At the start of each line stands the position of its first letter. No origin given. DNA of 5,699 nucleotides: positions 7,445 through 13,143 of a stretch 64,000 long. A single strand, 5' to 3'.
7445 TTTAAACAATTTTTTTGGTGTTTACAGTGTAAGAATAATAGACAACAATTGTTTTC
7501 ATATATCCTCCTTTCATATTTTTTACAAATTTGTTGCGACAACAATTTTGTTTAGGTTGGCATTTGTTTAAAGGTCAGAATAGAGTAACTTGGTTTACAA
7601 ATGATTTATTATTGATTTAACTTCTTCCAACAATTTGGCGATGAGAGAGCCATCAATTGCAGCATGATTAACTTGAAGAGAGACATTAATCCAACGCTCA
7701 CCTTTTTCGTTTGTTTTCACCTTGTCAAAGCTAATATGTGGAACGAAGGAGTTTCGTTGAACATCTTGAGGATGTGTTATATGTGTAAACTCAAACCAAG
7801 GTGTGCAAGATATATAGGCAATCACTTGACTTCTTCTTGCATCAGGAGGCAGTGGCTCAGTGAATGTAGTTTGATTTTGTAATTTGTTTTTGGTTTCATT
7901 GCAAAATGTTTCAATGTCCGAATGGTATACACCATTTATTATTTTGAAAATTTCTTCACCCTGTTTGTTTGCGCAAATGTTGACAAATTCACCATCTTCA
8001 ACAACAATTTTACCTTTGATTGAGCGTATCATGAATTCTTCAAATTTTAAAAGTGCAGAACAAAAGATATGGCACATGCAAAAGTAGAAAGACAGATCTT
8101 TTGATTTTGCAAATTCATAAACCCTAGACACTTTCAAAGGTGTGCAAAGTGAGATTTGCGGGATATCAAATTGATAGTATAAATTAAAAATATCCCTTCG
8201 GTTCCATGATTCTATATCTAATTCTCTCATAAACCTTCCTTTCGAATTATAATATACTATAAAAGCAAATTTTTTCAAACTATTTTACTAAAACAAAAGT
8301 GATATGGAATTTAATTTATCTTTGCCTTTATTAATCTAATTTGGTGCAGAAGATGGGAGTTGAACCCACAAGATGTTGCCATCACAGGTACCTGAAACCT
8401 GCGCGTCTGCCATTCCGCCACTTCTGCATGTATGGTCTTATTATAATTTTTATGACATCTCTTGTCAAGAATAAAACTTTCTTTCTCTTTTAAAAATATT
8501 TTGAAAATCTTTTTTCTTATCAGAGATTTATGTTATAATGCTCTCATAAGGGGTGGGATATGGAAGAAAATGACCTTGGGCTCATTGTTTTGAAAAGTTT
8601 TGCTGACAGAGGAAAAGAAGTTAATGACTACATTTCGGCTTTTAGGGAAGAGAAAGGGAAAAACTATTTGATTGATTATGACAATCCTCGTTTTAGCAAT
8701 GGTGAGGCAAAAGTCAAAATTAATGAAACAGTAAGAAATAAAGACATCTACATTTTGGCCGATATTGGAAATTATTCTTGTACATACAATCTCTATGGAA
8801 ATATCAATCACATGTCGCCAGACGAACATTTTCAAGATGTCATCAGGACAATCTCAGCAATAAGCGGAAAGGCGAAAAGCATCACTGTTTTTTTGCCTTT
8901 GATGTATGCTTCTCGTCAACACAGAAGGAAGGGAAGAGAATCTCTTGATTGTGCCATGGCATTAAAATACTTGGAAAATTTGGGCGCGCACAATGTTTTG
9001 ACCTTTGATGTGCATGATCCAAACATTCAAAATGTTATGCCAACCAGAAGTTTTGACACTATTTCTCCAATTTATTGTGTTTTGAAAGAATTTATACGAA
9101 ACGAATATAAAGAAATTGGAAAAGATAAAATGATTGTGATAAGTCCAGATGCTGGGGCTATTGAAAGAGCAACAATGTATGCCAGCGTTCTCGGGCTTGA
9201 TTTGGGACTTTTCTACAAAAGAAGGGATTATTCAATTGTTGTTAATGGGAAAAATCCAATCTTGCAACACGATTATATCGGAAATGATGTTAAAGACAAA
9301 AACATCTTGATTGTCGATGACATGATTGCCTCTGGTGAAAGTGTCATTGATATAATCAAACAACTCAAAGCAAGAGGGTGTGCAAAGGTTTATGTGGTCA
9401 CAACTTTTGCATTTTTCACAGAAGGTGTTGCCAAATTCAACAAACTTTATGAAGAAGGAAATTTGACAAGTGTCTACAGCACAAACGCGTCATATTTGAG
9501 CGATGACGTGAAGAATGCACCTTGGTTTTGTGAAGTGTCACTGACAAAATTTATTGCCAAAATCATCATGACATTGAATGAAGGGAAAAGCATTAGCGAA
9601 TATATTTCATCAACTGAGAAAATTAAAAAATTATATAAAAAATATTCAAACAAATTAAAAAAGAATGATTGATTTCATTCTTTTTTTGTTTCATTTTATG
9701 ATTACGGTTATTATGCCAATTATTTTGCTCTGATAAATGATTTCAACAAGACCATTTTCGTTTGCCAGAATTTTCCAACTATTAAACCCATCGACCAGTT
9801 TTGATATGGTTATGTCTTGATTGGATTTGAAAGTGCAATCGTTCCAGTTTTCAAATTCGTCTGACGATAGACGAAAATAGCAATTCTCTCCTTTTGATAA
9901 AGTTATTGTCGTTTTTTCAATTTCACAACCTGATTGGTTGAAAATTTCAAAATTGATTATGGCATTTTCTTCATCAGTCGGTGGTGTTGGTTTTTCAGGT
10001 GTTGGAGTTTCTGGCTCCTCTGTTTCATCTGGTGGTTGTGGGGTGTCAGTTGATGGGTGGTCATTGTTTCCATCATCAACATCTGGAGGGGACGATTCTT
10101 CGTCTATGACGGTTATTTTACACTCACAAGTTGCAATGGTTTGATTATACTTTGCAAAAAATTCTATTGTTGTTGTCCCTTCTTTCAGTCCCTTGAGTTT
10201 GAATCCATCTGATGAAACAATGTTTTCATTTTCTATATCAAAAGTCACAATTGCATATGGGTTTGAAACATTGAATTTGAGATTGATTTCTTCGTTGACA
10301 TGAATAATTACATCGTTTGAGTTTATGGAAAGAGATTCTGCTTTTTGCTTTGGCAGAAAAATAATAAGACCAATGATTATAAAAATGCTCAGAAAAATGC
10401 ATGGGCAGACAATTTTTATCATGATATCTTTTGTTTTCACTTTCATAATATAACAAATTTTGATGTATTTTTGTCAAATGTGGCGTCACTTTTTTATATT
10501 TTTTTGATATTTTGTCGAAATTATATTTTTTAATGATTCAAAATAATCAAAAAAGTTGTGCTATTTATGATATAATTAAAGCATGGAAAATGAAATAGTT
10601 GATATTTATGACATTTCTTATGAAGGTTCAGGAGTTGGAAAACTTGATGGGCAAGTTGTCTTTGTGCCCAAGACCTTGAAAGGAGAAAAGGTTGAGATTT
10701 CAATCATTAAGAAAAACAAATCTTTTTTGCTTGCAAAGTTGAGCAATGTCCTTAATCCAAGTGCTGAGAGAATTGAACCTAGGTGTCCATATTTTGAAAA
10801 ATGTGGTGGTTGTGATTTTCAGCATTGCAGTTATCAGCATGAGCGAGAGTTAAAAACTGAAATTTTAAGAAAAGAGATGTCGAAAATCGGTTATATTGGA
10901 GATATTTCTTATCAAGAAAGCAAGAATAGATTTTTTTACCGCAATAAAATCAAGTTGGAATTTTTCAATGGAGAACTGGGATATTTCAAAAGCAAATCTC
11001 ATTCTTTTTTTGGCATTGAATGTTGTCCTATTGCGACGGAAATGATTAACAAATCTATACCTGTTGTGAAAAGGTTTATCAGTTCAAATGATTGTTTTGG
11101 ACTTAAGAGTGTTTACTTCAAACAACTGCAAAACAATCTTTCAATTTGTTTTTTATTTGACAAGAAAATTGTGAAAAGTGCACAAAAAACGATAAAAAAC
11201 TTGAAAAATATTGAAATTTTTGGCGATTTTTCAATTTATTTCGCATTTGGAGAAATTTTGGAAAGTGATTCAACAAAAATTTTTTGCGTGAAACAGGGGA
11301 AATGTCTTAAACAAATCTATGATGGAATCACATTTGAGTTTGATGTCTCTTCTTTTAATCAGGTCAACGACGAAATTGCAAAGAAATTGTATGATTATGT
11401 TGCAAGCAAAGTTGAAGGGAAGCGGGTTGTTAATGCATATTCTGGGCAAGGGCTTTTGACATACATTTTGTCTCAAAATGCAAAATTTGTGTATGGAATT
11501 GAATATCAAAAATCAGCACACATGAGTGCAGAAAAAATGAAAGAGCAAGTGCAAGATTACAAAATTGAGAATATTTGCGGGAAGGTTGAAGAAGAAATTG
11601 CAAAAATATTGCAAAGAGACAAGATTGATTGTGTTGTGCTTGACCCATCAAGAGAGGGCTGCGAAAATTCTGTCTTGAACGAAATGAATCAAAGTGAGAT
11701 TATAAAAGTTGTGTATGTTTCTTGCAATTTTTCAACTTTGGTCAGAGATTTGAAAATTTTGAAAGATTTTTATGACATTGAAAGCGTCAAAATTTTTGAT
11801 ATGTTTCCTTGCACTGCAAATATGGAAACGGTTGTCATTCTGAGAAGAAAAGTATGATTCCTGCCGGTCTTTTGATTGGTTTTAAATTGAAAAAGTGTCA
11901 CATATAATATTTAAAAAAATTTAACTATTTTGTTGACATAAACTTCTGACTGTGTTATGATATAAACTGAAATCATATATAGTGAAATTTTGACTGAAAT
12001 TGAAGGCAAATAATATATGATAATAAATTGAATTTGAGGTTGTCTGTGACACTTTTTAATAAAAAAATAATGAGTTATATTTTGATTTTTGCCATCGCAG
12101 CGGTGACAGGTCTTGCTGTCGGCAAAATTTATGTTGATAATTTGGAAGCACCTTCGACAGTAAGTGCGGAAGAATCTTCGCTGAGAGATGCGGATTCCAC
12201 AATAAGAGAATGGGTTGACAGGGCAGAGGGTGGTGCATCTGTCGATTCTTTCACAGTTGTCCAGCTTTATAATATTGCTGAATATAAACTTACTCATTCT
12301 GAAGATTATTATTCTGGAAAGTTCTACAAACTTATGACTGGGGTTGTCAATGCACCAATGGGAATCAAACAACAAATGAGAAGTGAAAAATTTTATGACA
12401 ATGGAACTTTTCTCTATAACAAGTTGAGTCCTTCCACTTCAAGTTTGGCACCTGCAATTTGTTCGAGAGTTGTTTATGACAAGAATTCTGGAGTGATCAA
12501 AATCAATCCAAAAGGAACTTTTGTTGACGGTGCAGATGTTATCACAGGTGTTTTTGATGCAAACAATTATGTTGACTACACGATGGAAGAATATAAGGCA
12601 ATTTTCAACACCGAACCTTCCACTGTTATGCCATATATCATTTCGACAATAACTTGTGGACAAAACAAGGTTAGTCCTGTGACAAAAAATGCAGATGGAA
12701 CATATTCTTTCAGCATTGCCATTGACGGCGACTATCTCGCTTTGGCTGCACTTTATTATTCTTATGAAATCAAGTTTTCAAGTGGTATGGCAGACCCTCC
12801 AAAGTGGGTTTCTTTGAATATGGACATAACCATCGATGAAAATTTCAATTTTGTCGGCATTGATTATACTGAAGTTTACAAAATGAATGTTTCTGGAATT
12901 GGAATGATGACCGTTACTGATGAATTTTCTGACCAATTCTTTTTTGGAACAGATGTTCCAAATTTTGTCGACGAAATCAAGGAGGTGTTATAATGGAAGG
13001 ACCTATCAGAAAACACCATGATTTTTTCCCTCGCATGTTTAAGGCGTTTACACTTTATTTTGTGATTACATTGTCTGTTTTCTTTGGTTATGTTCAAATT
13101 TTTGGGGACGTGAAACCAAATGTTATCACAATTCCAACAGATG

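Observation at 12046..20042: Translationally coupled 321-aa + 2,349-aa N-terminally anchored pair; the giant protein is built from an unassigned ~100-130-aa module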

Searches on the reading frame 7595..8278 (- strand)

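Call 31: search_protein_families(library=pfam, proteins=[window:7595-8278:-], max_evalue=0.001)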
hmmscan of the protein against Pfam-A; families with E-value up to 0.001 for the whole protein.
window:7595-8278:- (227 aa): 1 family
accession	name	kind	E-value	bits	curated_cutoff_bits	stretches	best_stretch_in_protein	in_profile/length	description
PF00302.23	CAT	-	4e-18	66.6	23.5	1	19-220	5-204/205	Chloramphenicol acetyltransferase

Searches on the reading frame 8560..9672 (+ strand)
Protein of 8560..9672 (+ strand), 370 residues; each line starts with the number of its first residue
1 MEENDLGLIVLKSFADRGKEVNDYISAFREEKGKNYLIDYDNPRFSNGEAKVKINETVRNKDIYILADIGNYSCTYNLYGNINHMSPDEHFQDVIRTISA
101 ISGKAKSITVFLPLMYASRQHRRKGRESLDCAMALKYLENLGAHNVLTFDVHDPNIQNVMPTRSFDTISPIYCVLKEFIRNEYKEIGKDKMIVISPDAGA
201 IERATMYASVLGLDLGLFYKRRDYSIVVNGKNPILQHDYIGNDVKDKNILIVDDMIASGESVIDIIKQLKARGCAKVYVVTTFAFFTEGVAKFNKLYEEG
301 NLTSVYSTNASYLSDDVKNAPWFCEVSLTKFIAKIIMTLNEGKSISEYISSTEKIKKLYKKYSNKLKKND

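Call 85: search_protein_families(library=pfam, proteins=[window:8560-9672:+], max_evalue=0.001)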
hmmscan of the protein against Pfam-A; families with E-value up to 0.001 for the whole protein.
window:8560-9672:+ (370 aa): 5 families
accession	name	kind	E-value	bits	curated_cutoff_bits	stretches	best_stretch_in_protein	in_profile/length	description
PF13793.12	Pribosyltran_N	-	1.5e-16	60.7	25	1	34-142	21-117/117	N-terminal domain of ribose phosphate pyrophosphokinase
PF00156.33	Pribosyltran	-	2e-14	53.7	26.3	1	170-283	10-124/158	Phosphoribosyl transferase domain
PF14572.12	Pribosyl_synth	-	1.7e-08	35.1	27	1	241-346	78-180/184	Phosphoribosyl synthetase-associated domain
PF14681.12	UPRTase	-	9.4e-06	25.7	27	1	235-298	109-173/206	Uracil phosphoribosyltransferase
PF24390.1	PRTase-CE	-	8.3e-05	23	27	1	238-307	97-170/253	PRTase-CE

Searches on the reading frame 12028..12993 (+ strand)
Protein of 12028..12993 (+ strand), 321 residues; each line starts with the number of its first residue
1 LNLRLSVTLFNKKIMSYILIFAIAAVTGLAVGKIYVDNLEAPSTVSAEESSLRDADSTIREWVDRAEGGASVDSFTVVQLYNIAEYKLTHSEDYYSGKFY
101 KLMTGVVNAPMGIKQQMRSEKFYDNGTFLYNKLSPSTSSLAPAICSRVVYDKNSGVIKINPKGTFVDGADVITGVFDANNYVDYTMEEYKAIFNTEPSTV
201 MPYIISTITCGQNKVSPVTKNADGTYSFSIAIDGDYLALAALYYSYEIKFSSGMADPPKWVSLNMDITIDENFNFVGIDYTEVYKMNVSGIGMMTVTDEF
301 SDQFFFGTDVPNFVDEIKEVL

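Call 3: search_protein_families(library=pfam, proteins=[window:12028-12993:+], max_evalue=1)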
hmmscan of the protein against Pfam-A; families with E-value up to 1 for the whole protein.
window:12028-12993:+ (321 aa): 0 families

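Call 4: search_protein_families(library=ncbifam, proteins=[window:12028-12993:+], max_evalue=1)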
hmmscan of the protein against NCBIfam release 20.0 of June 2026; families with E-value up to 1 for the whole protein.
window:12028-12993:+ (321 aa): 0 families

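Call 9: find_homologous_proteins(query=window:12070-12993:+)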
Query window:12070-12993:+ (307 aa): 40 proteins with E <= 0.001 among 1088 candidates.
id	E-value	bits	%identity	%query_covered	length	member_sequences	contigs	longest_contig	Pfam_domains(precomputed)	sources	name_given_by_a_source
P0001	6.1e-199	677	100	100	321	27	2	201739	-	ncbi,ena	-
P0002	1.9e-179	613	90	100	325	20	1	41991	-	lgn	-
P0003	2.0e-140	485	73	100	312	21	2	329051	-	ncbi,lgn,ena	-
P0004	8.7e-139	480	72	100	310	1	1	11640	-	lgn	-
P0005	4.7e-134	464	73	96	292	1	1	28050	-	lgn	-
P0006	1.2e-123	430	66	100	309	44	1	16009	-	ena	-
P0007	5.5e-123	428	64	100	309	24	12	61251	-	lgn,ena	-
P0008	3.4e-117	409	62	100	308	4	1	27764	-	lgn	-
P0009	1.4e-116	407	62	100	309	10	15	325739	-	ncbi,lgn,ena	-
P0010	9.8e-114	398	63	99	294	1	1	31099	-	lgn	-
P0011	1.1e-112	394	62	97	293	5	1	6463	-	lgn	-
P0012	3.6e-112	393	63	100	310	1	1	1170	-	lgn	-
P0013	5.0e-112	392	61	100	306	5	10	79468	-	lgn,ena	-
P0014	1.1e-106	374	61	96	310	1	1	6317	-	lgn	-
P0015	3.3e-99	350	55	100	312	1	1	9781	-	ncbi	-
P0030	6.3e-77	277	48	100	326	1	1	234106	-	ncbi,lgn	-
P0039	2.5e-53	199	39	96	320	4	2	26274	-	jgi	-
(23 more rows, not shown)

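Call 10: find_encoding_contigs(protein=P0030, flank=10000, max_places=2)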
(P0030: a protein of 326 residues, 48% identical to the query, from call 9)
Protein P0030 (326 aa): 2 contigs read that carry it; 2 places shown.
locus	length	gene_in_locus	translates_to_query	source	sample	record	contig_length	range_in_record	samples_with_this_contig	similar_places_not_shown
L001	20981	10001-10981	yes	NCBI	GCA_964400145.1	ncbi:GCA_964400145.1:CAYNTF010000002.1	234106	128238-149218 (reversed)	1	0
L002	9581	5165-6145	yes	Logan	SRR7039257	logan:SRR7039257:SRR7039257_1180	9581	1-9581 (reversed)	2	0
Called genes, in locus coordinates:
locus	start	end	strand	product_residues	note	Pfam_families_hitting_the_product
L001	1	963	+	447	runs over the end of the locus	-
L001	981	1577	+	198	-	PF01420:Methylase_S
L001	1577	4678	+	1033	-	PF04313:HSDR_N, PF00270:DEAD, PF04851:ResIII, PF18766:SWI2_SNF2, PF22679:T1R_D3-like, PF12008:EcoR124_C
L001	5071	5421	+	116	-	-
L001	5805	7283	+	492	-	-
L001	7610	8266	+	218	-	PF13420:Acetyltransf_4 (weak), PF00583:Acetyltransf_1, PF13673:Acetyltransf_10 (weak), PF13508:Acetyltransf_7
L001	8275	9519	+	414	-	PF01938:TRAM, PF05958:tRNA_U5-meth_tr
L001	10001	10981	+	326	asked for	-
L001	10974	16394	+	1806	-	-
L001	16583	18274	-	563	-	PF00133:tRNA-synt_1, PF09334:tRNA-synt_1g, PF08264:Anticodon_1, PF19303:Anticodon_3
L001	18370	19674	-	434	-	PF13393:tRNA-synt_His, PF00587:tRNA-synt_2b, PF03129:HGTP_anticodon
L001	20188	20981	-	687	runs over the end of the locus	PF00580:UvrD-helicase, PF13245:AAA_19, PF01443:Viral_helicase1, PF13538:UvrD_C_2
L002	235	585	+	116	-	-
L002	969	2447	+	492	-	-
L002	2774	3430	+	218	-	PF13420:Acetyltransf_4 (weak), PF00583:Acetyltransf_1, PF13673:Acetyltransf_10 (weak), PF13508:Acetyltransf_7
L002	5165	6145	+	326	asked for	-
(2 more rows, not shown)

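Call 11: find_encoding_contigs(protein=P0039, flank=10000, max_places=2)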
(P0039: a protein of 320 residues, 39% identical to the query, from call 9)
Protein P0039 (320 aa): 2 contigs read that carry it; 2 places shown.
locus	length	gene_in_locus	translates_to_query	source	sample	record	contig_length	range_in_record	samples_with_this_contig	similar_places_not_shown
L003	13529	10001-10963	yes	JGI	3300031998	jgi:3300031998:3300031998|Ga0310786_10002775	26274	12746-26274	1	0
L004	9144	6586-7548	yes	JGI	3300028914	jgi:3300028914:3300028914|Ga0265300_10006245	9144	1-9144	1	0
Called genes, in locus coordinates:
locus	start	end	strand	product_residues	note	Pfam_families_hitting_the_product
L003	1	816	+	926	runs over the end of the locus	-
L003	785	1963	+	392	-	-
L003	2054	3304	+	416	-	PF00817:IMS, PF11799:IMS_C (weak)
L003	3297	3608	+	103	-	-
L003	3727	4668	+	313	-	PF06144:DNA_pol3_delta, PF21694:DNA_pol3_delta_C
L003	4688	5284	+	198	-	-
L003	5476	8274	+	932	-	-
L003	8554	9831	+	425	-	PF01938:TRAM (weak), PF05958:tRNA_U5-meth_tr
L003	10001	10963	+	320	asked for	-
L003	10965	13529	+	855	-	?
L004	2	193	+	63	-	?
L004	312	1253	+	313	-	PF06144:DNA_pol3_delta, PF21694:DNA_pol3_delta_C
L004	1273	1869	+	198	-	-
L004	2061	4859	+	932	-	-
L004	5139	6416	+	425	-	PF01938:TRAM (weak), PF05958:tRNA_U5-meth_tr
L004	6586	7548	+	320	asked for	-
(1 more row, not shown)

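Call 21: predict_structure(alignment_id=A1)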
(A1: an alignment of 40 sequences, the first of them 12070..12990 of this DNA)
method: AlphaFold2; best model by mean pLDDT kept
length: 307 residues; sequences in the alignment: 40
mean_pLDDT: 89.2   pTM: 0.85
mean pLDDT of the five models: 89.2, 87.7, 87.4, 87.1, 86.7
residues with pLDDT >= 90: 223; 70-90: 47; 50-70: 31; < 50: 6
segments of 3 or more residues with pLDDT < 50: none
pLDDT, mean of each block of 10 residues (from residue 1): 65 53 54 87 97 97 98 94 94 91 94 93 86 94 94 89 93 94 95 96 98 98 95 90 94 98 98 88 97 83 57
secondary structure, 60 per line:
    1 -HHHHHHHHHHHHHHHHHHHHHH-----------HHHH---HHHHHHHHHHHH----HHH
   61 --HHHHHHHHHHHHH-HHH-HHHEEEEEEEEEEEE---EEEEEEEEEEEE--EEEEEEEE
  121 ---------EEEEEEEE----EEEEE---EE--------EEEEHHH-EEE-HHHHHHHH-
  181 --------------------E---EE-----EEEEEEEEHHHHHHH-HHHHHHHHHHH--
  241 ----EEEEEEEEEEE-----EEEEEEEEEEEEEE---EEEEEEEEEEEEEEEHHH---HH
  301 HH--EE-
elements in order: H2-23 H35-38 H42-53 H63-75 E84-95 E99-110 E113-120 E130-137 E142-146 E160-163 E168-170 H172-179 E212-219 H220-226 H228-238 E245-255 E261-274 E278-292 H299-302

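Call 50: find_related_loci(query=A1, collection=genome_contigs, flank=9000)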
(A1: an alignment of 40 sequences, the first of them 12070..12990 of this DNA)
Query A1 (307 aa) in genome_contigs; peptide patterns used: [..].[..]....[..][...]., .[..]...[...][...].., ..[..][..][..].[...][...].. (x = any residue, [..] = any of these).
114 stretches matched a pattern; 32 encode a relative of the query (tblastn E <= 1e-3); 32 distinct loci.
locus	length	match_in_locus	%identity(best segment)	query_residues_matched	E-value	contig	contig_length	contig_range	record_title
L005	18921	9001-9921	92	1-307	0e+0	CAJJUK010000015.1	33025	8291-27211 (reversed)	MAG TPA_asm: uncultured Catabacter sp. isolate ERR321597-bin.24 genome assembly, contig: NODE_1011_length_33025_cov_8.26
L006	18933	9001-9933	89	1-307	0e+0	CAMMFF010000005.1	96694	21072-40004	MAG: uncultured Clostridia bacterium isolate ERR4968681_bin.18_MetaWRAP_v1.1_MAG genome assembly, contig: NODE_185_lengt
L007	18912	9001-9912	73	1-307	3e-150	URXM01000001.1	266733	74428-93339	uncultured Clostridiales bacterium isolate UMGS1447 genome assembly, contig: NODE_4_length_266733_cov_10.892755, whole g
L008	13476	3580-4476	64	2-307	8e-124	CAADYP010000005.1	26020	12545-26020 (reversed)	MAG TPA_asm: Clostridia bacterium, isolate HGM11342, WGS project CAADYP010000000 data, contig: ERS396355_2_k85_15388, wh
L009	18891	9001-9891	62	1-307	1e-115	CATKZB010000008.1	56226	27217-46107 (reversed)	MAG TPA_asm: uncultured Christensenella sp. isolate MGG06840_1680015412 genome assembly, contig: ERR3199580_853, whole g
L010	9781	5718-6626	55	1-306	1e-104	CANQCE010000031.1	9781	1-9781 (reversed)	MAG: uncultured Clostridia bacterium isolate Lapin-004__bin45 genome assembly, contig: Lapin-004__NODE_9494_length_9781_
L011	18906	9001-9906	56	3-307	4e-98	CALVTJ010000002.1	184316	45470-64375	MAG: uncultured Clostridia bacterium isolate BRZ_KC__bin76 genome assembly, contig: BRZ_KC__NODE_57_length_184316_cov_17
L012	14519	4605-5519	52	1-307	6e-95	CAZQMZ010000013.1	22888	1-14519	MAG TPA_asm: uncultured Lachnospiraceae bacterium isolate SRP141132_co6_281 genome assembly, contig: NODE_1677_length_22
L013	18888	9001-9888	51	13-306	2e-92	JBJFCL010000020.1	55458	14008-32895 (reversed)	MAG: Candidatus Caccovivens sp. isolate PUUB22_bin.041 NODE_323_length_55458_cov_8.279516, whole genome shotgun sequence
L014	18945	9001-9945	49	2-307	4e-88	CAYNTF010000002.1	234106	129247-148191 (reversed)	MAG TPA_asm: uncultured Lachnospiraceae bacterium isolate SRP141132_co6_278 genome assembly, contig: NODE_4_length_23410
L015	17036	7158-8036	50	1-303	3e-86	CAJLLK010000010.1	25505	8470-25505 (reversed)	MAG TPA_asm: uncultured Catabacter sp. isolate ERR321592-bin.10 genome assembly, contig: NODE_787_length_25505_cov_4.765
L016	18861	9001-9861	51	1-292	3e-85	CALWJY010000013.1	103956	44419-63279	MAG: uncultured Clostridia bacterium isolate E14__bin180 genome assembly, contig: E14__k127_4374276, whole genome shotgu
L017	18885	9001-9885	49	5-298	1e-80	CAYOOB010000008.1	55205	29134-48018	MAG TPA_asm: uncultured Lachnospiraceae bacterium isolate SRP141132_co3_356 genome assembly, contig: NODE_283_length_552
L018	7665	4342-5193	48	5-297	1e-78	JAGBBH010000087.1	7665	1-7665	MAG: Clostridia bacterium isolate RGIG8962 Water_deer_Rectum-2__c469421, whole genome shotgun sequence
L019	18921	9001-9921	43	1-306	4e-76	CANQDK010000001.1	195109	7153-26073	MAG: uncultured Clostridia bacterium isolate Lapin-005__bin60 genome assembly, contig: Lapin-005__NODE_26_length_195109_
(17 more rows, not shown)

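Call 79: find_homologous_proteins(query=A1, max_evalue=0.01)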
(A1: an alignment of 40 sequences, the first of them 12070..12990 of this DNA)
Query A1 (40 sequences) (307 aa, profile of the alignment): 49 proteins with E <= 0.01 among 8000 candidates.
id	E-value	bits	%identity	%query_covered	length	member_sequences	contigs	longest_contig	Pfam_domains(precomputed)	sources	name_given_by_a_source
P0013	4.4e-148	510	61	100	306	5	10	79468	-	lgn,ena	-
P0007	3.4e-145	501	64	100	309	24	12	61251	-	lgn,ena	-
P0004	7.8e-145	500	72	100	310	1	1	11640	-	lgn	-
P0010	2.3e-144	498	63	99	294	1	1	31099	-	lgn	-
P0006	4.5e-144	497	66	100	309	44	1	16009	-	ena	-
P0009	5.8e-144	497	62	100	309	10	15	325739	-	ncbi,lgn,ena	-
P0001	6.7e-143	493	100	100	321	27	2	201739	-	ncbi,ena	-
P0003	1.3e-142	492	73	100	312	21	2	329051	-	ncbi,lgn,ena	-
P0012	3.6e-142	491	63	100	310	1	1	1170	-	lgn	-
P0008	7.9e-142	490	62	100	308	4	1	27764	-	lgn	-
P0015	3.1e-140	485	55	100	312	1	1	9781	-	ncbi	-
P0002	4.3e-140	484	90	100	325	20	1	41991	-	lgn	-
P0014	5.7e-139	480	61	96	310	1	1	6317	-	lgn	-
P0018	1.8e-138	479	54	99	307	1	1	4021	-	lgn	-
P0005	8.6e-138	477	73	96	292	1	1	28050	-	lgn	-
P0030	2.3e-121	423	48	100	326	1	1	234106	-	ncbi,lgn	-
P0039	2.1e-108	380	39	96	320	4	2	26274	-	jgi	-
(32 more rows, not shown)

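Call 87: search_solved_structures(query=A1, max_evalue=10)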
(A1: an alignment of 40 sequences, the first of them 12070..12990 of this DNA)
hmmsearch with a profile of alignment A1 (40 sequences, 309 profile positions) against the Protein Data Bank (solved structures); distinct sequences matched with E-value up to 10: 1.
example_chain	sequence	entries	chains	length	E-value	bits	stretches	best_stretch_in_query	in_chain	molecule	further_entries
1scf_A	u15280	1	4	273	0.11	14.7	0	13-61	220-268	STEM CELL FACTOR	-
